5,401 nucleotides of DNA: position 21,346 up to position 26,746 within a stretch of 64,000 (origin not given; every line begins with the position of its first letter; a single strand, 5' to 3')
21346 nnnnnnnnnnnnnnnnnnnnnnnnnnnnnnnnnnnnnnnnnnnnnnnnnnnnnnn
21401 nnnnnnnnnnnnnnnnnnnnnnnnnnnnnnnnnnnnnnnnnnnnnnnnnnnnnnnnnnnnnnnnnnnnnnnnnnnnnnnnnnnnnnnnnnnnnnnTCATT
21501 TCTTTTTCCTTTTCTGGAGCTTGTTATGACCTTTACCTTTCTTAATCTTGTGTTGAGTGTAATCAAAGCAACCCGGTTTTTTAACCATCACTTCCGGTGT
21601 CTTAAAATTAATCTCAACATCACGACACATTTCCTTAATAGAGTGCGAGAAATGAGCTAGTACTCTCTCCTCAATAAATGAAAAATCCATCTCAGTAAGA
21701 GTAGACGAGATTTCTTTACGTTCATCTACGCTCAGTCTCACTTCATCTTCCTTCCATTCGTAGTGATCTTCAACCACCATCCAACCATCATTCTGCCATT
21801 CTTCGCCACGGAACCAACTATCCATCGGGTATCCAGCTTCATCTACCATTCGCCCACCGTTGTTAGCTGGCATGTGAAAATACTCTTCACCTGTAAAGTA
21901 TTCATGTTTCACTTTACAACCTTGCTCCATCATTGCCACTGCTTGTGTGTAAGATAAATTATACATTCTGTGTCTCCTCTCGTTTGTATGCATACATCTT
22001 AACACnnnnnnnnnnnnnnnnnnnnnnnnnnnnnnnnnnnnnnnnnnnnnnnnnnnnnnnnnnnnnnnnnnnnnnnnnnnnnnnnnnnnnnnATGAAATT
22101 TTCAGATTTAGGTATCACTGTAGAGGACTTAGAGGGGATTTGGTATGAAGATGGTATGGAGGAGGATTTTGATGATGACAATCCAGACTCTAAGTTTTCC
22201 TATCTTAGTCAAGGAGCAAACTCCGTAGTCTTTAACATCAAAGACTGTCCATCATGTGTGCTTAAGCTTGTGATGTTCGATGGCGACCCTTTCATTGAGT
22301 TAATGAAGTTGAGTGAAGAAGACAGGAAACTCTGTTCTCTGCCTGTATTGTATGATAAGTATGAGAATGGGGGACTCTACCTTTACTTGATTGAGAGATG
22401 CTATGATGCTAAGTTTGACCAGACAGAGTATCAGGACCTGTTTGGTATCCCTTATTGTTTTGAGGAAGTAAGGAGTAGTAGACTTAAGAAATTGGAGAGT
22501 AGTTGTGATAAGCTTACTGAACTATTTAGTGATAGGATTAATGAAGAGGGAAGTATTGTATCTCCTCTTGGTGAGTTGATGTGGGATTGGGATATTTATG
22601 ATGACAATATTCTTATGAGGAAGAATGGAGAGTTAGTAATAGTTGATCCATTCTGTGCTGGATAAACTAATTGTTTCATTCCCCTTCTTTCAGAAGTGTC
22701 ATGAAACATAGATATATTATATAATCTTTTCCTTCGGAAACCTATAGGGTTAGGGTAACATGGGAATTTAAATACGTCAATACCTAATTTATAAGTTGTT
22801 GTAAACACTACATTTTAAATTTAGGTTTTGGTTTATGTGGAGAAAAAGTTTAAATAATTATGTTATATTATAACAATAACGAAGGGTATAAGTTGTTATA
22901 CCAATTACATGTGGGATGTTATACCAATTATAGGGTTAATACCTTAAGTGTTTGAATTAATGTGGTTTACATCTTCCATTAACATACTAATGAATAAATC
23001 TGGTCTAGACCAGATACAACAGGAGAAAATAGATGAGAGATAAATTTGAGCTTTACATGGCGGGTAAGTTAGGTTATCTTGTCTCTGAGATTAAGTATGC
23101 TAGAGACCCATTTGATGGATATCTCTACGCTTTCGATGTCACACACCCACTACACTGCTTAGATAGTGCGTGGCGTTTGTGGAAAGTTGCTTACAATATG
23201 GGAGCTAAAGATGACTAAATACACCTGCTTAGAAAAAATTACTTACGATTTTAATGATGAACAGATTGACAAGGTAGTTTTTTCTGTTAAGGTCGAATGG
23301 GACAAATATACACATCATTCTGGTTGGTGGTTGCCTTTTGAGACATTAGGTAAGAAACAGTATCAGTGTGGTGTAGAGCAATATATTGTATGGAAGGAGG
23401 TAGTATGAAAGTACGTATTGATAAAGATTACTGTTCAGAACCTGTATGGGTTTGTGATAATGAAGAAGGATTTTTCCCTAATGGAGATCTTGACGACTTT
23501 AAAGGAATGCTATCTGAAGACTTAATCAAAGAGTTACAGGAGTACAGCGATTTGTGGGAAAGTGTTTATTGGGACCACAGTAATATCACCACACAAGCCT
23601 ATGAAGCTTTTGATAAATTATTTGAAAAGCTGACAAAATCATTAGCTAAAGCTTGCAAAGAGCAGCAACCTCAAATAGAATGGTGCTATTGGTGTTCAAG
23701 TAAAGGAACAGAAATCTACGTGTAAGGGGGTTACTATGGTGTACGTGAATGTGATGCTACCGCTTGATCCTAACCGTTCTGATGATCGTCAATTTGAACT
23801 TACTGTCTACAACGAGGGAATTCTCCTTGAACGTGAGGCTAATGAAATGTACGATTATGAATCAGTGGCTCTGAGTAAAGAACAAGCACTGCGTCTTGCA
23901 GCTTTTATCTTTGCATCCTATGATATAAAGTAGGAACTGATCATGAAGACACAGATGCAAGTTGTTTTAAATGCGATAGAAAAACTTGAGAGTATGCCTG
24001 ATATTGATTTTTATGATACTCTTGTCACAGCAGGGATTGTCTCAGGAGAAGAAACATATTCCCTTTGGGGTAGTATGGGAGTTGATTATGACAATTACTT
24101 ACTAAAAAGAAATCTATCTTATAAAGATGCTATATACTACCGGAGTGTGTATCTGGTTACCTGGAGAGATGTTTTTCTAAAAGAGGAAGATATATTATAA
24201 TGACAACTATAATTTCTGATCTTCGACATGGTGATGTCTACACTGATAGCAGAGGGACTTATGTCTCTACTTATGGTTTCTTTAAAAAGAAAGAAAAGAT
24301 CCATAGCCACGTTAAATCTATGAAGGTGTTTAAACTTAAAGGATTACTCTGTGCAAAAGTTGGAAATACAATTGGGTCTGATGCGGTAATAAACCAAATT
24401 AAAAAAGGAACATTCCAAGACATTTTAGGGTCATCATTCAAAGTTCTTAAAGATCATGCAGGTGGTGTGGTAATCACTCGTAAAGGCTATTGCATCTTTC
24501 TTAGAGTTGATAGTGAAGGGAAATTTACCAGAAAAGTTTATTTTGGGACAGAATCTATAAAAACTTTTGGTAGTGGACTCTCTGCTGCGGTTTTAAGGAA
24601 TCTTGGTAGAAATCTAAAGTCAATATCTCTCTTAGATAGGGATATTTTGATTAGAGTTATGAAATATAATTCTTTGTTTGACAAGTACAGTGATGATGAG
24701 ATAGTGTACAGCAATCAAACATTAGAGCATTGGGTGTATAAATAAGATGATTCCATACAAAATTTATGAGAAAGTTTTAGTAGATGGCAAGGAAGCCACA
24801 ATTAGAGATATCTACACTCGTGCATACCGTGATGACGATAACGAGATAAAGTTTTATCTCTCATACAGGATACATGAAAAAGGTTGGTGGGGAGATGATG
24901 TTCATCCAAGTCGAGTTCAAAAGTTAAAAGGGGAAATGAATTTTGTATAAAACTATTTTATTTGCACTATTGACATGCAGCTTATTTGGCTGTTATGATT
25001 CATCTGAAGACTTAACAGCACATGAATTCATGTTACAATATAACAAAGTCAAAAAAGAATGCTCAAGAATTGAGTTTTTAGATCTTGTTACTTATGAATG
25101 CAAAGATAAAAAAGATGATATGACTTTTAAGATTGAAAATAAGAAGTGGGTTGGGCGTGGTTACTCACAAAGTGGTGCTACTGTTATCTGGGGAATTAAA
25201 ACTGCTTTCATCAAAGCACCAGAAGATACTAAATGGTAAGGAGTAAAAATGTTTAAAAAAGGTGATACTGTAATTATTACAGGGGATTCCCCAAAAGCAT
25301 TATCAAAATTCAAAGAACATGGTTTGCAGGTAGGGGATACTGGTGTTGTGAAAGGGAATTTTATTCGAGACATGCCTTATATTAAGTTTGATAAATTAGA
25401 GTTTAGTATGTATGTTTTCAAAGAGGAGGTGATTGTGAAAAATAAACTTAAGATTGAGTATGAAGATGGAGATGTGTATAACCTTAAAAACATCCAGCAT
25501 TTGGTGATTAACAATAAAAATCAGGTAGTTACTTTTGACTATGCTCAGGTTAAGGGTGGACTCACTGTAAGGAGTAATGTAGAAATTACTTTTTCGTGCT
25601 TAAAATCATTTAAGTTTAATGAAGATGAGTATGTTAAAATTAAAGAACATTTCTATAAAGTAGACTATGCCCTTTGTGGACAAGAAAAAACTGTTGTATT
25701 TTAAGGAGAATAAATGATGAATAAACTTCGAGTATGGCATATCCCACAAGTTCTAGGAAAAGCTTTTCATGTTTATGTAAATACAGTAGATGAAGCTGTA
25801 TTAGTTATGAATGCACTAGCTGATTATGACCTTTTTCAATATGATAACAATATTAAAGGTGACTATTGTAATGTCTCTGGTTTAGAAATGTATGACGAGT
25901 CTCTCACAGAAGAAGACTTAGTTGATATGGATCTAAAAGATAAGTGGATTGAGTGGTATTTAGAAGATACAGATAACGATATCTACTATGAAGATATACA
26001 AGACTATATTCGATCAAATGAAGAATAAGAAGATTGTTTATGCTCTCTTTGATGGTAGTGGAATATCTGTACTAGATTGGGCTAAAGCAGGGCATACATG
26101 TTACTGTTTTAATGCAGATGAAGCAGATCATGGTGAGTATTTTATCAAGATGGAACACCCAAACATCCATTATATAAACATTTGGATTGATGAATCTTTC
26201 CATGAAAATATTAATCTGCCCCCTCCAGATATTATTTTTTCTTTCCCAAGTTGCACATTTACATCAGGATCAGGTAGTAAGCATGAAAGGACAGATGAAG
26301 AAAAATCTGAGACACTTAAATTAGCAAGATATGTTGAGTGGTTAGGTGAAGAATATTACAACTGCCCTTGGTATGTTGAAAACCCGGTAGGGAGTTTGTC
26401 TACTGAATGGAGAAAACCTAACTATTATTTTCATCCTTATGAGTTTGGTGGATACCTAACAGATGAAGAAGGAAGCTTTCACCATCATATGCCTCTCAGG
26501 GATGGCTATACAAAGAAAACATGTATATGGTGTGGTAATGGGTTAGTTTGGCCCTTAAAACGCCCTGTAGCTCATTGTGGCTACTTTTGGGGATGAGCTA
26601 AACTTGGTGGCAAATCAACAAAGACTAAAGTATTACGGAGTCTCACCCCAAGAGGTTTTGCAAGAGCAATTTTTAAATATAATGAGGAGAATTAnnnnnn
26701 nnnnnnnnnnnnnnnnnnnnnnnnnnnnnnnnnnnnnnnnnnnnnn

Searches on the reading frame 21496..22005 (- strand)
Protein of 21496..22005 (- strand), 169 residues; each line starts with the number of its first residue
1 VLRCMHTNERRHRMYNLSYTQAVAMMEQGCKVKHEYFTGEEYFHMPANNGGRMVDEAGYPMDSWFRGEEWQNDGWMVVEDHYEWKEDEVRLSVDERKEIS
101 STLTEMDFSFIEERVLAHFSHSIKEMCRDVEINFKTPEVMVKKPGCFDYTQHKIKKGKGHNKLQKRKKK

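Call 23: search_protein_families(library=phrogs, proteins=[window:21496-22005:-], max_evalue=0.001)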
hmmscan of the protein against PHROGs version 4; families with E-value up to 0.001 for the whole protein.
window:21496-22005:- (169 aa): 4 families
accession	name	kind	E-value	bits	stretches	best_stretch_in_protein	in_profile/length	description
phrog_22208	-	unknown function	9.4e-25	88.1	1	16-169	8-147/147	-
phrog_3474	-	unknown function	1.2e-24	86.9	1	14-79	1-63/64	-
phrog_2709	-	unknown function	0.00015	22.7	1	11-45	4-38/103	-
phrog_32309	-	unknown function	0.00065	20.8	0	31-100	71-141/184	-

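Call 75: search_protein_families(library=pfam, proteins=[window:21496-22005:-], max_evalue=0.01)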
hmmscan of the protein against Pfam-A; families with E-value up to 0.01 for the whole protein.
window:21496-22005:- (169 aa): 0 families

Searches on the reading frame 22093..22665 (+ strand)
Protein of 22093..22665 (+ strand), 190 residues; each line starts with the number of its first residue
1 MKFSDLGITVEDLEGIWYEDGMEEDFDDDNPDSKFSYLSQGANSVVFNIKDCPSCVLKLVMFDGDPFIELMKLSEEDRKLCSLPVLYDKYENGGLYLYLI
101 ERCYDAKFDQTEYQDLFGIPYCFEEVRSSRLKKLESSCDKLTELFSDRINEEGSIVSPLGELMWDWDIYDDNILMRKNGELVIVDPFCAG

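Call 23: search_protein_families(library=phrogs, proteins=[window:22093-22665:+], max_evalue=0.001)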
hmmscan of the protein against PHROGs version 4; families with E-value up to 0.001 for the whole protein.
window:22093-22665:+ (190 aa): 1 family
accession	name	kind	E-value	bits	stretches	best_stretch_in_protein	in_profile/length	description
phrog_15752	-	other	1.7e-06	28.5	0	35-116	69-150/260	protein kinase; inhibitor of host transcription; positively regulates RNaseIII; negatively on RNaseE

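Call 44: find_related_loci(query=window:22093-22665:+, collection=viral_contigs, flank=4000)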
Query window:22093-22665:+ (190 aa) in viral_contigs; peptide patterns used: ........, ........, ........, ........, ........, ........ (x = any residue, [..] = any of these).
6 stretches matched a pattern, but none encodes a relative of the query by tblastn (E <= 1e-3).

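Call 46: find_encoding_contigs(protein=window:22093-22665:+, flank=3000, max_places=6)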
Protein window:22093-22665:+ (190 aa): 1 contig read that carries it; 1 place shown.
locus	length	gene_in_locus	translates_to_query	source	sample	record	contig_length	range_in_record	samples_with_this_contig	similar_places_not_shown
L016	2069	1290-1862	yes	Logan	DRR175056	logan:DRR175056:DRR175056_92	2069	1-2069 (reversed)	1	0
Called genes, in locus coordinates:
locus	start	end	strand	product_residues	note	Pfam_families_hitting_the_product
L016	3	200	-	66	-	?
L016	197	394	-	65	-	-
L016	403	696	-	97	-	-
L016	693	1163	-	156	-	-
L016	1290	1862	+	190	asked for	-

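Call 75: search_protein_families(library=pfam, proteins=[window:22093-22665:+], max_evalue=0.01)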
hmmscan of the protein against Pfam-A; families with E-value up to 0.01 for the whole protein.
window:22093-22665:+ (190 aa): 0 families

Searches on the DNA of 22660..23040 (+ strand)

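Call 28: search_dna_similar(query=window:22660-23040:+, collection=phages, mode=distant, max_rows=30, max_evalue=0.01)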
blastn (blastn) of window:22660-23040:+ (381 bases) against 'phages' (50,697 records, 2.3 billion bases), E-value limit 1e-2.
No match.
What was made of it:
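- Tried and rejected: I found no DNA match for 22660-23040 in the phage collection (call 28).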

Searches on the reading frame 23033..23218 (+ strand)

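Call 23: search_protein_families(library=phrogs, proteins=[window:23033-23218:+], max_evalue=0.001)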
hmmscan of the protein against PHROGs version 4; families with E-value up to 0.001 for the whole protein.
window:23033-23218:+ (61 aa): 0 families

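Call 75: search_protein_families(library=pfam, proteins=[window:23033-23218:+], max_evalue=0.01)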
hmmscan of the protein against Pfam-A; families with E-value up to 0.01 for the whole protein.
window:23033-23218:+ (61 aa): 1 family
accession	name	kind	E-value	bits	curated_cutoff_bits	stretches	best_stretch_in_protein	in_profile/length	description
PF11807.13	UstYa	-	0.007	16.7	25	1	24-54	122-145/220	Mycotoxin biosynthesis protein UstYa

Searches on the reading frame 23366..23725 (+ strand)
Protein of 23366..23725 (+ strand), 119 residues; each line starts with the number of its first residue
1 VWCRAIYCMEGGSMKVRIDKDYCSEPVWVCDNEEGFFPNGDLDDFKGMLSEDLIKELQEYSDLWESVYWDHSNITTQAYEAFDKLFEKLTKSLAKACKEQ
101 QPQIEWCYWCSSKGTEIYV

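Call 23: search_protein_families(library=phrogs, proteins=[window:23366-23725:+], max_evalue=0.001)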
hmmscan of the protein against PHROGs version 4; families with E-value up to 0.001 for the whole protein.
window:23366-23725:+ (119 aa): 1 family
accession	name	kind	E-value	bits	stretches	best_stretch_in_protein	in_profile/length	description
phrog_18502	-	unknown function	3.2e-14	54.3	1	15-113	5-111/118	-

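Call 47: search_dna_similar(query=window:23366-23725:+, collection=phages, mode=protein, max_rows=25, rows=spread)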
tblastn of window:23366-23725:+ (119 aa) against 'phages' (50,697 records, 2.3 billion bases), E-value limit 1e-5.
Records with a match: 4; places in all: 4; records where one place covers at least 80% of the query: 4.
Best place of each record, by identity: <60% 4.
By first word of the organism name: Pectobacterium 2; Vibrio 1; Escherichia 1.
By host as written in the record: Pectobacterium sp. 2; Aliivibrio fischeri ES114 1; Escherichia coli LF82 1.
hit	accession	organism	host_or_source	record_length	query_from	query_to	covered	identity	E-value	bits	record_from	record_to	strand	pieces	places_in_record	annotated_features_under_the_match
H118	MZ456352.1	Vibrio phage HNL01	Aliivibrio fischeri ES114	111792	11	117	90%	37.4%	4e-8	55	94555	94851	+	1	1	hypothetical protein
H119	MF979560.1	Pectobacterium phage DU_PP_I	Pectobacterium sp.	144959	15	119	88%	29.5%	1e-7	54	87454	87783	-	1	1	hypothetical protein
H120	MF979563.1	Pectobacterium phage DU_PP_IV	Pectobacterium sp.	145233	15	119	88%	29.5%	1e-7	54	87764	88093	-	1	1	hypothetical protein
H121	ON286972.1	Escherichia phage A4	Escherichia coli LF82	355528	16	116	85%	25.9%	4e-6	50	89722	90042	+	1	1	hypothetical protein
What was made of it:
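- Tried and rejected: There were no relatives of the flanking proteins in IMG/VR (call 44), and only non-syntenic distant hits for ORF 23366 (call 47).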

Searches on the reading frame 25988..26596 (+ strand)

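Call 23: search_protein_families(library=phrogs, proteins=[window:25988-26596:+], max_evalue=0.001)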
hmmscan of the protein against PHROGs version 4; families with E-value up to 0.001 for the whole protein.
window:25988-26596:+ (202 aa): 2 families
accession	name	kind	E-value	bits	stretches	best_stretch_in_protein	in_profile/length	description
phrog_757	-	other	1.3e-60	205.6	1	5-196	5-177/247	DNA methyltransferase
phrog_2882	-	other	1.1e-05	25.9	1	13-92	2-84/262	DNA methyltransferase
